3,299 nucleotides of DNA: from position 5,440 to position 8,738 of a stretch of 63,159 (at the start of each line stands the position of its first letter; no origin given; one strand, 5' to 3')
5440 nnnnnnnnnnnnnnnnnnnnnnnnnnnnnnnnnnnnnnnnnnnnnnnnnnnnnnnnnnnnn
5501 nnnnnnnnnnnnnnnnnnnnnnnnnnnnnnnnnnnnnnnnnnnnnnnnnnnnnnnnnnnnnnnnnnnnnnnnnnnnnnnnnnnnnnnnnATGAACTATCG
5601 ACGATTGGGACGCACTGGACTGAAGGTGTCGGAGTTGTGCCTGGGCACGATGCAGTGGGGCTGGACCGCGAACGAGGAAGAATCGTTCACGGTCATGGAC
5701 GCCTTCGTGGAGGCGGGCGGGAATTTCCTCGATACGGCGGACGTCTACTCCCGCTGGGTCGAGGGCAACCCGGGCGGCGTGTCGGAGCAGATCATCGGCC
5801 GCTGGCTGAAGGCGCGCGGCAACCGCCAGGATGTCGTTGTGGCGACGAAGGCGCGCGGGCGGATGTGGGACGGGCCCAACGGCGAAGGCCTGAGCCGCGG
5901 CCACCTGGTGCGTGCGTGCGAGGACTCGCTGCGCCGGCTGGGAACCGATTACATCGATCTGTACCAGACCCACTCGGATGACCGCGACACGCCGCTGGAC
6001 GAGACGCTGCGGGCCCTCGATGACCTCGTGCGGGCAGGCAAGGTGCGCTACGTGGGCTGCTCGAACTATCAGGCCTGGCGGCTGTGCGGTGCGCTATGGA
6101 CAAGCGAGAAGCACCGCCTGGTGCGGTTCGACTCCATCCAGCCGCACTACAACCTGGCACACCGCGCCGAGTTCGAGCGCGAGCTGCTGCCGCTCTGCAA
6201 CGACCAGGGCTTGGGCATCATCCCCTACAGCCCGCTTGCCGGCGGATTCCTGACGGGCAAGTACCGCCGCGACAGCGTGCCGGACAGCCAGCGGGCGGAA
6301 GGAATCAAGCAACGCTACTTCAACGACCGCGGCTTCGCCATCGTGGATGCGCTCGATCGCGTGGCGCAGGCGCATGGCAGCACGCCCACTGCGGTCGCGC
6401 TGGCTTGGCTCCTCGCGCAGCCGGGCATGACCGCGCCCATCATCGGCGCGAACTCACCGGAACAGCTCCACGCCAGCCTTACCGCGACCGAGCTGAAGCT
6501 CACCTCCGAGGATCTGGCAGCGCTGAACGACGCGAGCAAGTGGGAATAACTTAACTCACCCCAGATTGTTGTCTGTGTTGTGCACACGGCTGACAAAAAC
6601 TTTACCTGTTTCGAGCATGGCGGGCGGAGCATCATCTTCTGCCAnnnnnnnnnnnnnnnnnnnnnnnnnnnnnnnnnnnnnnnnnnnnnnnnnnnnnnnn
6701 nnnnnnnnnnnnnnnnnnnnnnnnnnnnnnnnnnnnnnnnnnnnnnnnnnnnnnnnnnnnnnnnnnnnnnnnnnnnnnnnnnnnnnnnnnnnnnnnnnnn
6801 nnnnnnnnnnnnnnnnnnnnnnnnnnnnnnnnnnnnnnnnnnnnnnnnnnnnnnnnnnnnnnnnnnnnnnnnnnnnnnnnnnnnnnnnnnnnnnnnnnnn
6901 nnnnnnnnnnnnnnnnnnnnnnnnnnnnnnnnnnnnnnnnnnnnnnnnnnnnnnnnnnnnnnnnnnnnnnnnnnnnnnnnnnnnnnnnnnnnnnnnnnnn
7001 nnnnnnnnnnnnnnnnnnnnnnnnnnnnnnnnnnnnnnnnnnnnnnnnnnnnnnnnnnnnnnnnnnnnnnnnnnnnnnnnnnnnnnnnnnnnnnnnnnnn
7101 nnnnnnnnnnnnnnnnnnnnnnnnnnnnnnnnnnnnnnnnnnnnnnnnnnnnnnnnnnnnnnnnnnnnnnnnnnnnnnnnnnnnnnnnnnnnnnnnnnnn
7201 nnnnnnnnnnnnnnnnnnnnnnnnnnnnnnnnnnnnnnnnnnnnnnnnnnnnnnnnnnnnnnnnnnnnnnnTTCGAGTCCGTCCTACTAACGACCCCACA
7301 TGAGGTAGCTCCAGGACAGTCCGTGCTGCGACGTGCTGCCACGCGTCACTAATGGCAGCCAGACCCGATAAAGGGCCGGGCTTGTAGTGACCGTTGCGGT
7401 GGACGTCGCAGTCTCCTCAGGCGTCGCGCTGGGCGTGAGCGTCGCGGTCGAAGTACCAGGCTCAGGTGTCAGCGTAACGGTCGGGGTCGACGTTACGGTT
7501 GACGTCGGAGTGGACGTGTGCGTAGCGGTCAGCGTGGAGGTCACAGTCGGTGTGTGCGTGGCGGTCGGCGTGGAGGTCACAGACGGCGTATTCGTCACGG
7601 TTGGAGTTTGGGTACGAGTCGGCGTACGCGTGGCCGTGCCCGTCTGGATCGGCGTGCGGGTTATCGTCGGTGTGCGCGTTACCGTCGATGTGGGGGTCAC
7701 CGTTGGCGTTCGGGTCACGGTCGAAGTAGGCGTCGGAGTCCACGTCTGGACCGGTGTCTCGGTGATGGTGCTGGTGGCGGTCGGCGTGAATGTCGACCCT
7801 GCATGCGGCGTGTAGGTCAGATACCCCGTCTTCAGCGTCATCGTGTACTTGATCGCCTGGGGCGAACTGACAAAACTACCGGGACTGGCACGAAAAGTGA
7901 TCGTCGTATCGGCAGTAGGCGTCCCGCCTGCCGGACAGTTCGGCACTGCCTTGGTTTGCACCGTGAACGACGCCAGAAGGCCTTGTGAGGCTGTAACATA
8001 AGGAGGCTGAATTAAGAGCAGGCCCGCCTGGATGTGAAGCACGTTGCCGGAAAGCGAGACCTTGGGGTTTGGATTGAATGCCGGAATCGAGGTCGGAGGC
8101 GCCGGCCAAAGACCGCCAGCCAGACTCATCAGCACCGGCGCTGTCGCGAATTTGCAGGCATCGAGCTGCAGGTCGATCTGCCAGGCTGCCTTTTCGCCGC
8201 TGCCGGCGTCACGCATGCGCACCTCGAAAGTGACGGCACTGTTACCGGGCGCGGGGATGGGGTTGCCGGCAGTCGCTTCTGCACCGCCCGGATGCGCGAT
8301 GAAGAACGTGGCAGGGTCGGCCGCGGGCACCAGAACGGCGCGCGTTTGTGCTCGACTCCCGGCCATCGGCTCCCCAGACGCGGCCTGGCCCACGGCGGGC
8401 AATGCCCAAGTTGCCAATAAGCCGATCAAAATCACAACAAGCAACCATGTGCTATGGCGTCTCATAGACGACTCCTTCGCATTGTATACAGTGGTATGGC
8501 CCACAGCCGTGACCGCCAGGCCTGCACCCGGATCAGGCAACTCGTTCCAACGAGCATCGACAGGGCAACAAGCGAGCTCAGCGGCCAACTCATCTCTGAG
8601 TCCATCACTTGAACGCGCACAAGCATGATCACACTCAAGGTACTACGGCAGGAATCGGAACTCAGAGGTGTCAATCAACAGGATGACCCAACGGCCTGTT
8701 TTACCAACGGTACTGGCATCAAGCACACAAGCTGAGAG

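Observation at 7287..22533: Enzyme-free cohesin-dockerin surface assembly locus under an ECF sigma / FecR anti-sigma pair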

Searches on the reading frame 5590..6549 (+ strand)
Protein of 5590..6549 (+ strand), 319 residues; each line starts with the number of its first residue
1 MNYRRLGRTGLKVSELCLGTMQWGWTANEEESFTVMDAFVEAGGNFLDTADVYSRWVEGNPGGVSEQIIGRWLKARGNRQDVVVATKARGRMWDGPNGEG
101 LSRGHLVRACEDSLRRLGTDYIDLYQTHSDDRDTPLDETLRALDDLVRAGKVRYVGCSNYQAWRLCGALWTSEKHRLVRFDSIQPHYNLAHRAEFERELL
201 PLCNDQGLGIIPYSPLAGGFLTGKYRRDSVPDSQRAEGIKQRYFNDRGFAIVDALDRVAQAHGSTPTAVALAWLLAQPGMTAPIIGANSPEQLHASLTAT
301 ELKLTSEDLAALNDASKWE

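Call 7: search_protein_families(library=pfam, proteins=[window:5590-6549:+], max_evalue=0.001)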
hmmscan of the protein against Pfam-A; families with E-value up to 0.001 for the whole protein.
window:5590-6549:+ (319 aa): 1 family
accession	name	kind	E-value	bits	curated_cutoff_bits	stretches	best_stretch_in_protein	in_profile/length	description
PF00248.27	Aldo_ket_red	-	3.2e-85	286.2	24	1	15-315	1-289/291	Aldo/keto reductase family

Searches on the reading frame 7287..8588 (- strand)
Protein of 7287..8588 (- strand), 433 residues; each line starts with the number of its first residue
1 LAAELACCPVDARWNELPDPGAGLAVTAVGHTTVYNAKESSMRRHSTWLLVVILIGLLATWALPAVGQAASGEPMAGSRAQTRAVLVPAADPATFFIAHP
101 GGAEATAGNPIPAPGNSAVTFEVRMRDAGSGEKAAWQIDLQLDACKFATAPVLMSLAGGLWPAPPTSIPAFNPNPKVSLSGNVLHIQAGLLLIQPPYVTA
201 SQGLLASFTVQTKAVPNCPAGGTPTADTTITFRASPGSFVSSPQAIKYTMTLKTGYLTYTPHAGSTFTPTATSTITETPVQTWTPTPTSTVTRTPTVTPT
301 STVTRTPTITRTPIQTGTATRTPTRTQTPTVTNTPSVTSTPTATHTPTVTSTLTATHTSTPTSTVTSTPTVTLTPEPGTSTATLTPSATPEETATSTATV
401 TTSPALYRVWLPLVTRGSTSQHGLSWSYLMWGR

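Call 4: search_protein_families(library=pfam, proteins=[window:7287-8588:-], max_evalue=0.01)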
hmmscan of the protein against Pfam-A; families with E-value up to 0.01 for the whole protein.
window:7287-8588:- (433 aa): 0 families

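Call 6: search_protein_families(library=ncbifam, proteins=[window:7287-8588:-], max_evalue=0.01)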
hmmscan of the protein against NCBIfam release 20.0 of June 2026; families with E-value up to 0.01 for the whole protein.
window:7287-8588:- (433 aa): 0 families

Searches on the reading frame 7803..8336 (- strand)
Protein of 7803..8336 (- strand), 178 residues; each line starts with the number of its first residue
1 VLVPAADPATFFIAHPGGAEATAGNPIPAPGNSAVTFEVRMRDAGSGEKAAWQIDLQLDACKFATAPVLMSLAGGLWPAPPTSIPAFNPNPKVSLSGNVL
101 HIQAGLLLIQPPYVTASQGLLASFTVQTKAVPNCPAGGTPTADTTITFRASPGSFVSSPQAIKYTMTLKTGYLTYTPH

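Call 53: search_protein_representatives(protein=window:7803-8336:-)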
Query: 178 residues. Proteins with E-value up to 0.001 (for the whole library): 17; up to 1e-10: 14; up to 1e-30: 4. The best 17 are listed.
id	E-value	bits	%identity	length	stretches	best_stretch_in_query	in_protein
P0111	3.5e-111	385.4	100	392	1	1-178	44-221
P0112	3.2e-52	193.3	57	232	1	8-177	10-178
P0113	7.9e-52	192.0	68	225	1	2-150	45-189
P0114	2.8e-49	183.7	65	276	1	5-176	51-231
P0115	9.5e-25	103.9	71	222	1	65-143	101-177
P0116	2.0e-21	93.0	66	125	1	4-78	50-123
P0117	3.7e-20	88.9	38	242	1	7-177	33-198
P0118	1.5e-19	86.9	39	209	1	8-171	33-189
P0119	5.1e-17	78.7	39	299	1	7-174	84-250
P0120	1.0e-12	64.7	38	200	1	8-136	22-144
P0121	3.1e-12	63.1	37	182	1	9-144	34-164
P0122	9.2e-12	61.6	51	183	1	8-77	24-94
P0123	3.3e-11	59.7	56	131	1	8-66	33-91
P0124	9.4e-11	58.3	46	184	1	8-103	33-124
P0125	2.5e-05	40.6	34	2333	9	12-48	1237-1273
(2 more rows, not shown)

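Call 64: predict_structure(alignment_id=A9)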
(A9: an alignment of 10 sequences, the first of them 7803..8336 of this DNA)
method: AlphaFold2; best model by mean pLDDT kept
length: 178 residues; sequences in the alignment: 10
mean_pLDDT: 83.5   pTM: 0.81
mean pLDDT of the five models: 83.5, 80.0, 78.1, 77.6, 73.3
residues with pLDDT >= 90: 87; 70-90: 64; 50-70: 11; < 50: 16
segments of 3 or more residues with pLDDT < 50: 1-6, 78-87
pLDDT, mean of each block of 10 residues (from residue 1): 55 95 95 95 79 92 92 60 48 93 84 80 93 91 88 86 88 91
secondary structure, 60 per line:
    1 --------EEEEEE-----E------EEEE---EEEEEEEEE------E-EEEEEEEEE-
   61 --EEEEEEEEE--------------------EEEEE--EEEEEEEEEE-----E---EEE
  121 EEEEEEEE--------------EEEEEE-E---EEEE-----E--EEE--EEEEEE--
elements in order: E9-14 E27-30 E34-42 E51-59 E63-71 E92-96 E99-108 E118-128 E143-148 E154-157 E166-168 E171-176

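Call 67: fold_search(model_id=the predicted structure, library=pdb)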
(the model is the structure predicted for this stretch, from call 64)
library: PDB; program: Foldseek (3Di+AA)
matches with E <= 10: 1875; with E <= 0.001: 47
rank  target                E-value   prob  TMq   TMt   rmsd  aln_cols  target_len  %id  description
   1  1g1k_A                1.2e-07  1.00  0.55  0.65   4.5       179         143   18  COHESIN MODULE FROM THE CELLULOSOME OF CLOSTRIDIUM CELLULOLYTICUM (released 2000-11-22)
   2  6kgf_C                2.2e-07  1.00  0.57  0.67   4.7       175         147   14  Crystal structure of CaDoc0917(R16D)-CaCohA2 complex at pH 8.2 (released 2020-07-08)
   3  6kgc_A                2.3e-07  1.00  0.60  0.72   4.4       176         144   15  Crystal structure of CaDoc0917(R49D)-CaCohA2 complex at pH 5.4 (released 2020-07-08)
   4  2xdh                  2.6e-07  1.00  0.51  0.64   5.0       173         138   12  Non-cellulosomal cohesin from the hyperthermophilic archaeon Archaeoglobus fulgidus (released 2010-05-26)
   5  6kgf_A                3.7e-07  1.00  0.59  0.71   4.5       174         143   15  Crystal structure of CaDoc0917(R16D)-CaCohA2 complex at pH 8.2 (released 2020-07-08)
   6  6kgd_A                5.2e-07  1.00  0.59  0.71   4.3       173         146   16  Crystal structure of CaDoc0917(R49D)-CaCohA2 complex at pH 8.0 (released 2020-07-08)
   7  6kge_A                6.4e-07  1.00  0.58  0.71   4.5       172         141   15  Crystal structure of CaDoc0917(R16D)-CaCohA2 complex at pH 5.5 (released 2020-07-08)
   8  3kcp_A                7.1e-07  1.00  0.58  0.36   4.5       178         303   12  Crystal structure of interacting Clostridium thermocellum multimodular components (released 2010-02-09)
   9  3ul4_A                9.7e-07  1.00  0.58  0.70   4.5       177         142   10  Crystal structure of Coh-OlpA(Cthe_3080)-Doc918(Cthe_0918) complex: A novel type I Cohesin-Dockerin complex from Clost (released 2012-11-28)
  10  4fl4_L                1.9e-06  1.00  0.56  0.35   4.4       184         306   13  Scaffoldin conformation and dynamics revealed by a ternary complex from the Clostridium thermocellum cellulosome (released 2012-06-27)
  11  5lxv_A                1.9e-06  1.00  0.56  0.58   5.6       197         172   13  Crystal structure of Ruminococcus flavefaciens scaffoldin C cohesin in complex with a dockerin from an uncharacterized (released 2016-10-19)
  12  1aoh_A                2.0e-06  1.00  0.55  0.67   4.6       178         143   12  SINGLE COHESIN DOMAIN FROM THE SCAFFOLDING PROTEIN CIPA OF THE CLOSTRIDIUM THERMOCELLUM CELLULOSOME (released 1998-07-08)
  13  5nrm_A                2.5e-06  1.00  0.57  0.70   4.7       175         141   10  Crystal structure of the sixth cohesin from Acetivibrio cellulolyticus' scaffoldin B in complex with Cel5 dockerin S51 (released 2018-01-31)
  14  1aoh_B                2.7e-06  1.00  0.58  0.68   4.5       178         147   12  SINGLE COHESIN DOMAIN FROM THE SCAFFOLDING PROTEIN CIPA OF THE CLOSTRIDIUM THERMOCELLUM CELLULOSOME (released 1998-07-08)
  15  4dh2_A                3.7e-06  1.00  0.60  0.66   4.6       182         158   13  Crystal structure of Coh-OlpC(Cthe_0452)-Doc435(Cthe_0435) complex: A novel type I Cohesin-Dockerin complex from Clost (released 2012-11-28)
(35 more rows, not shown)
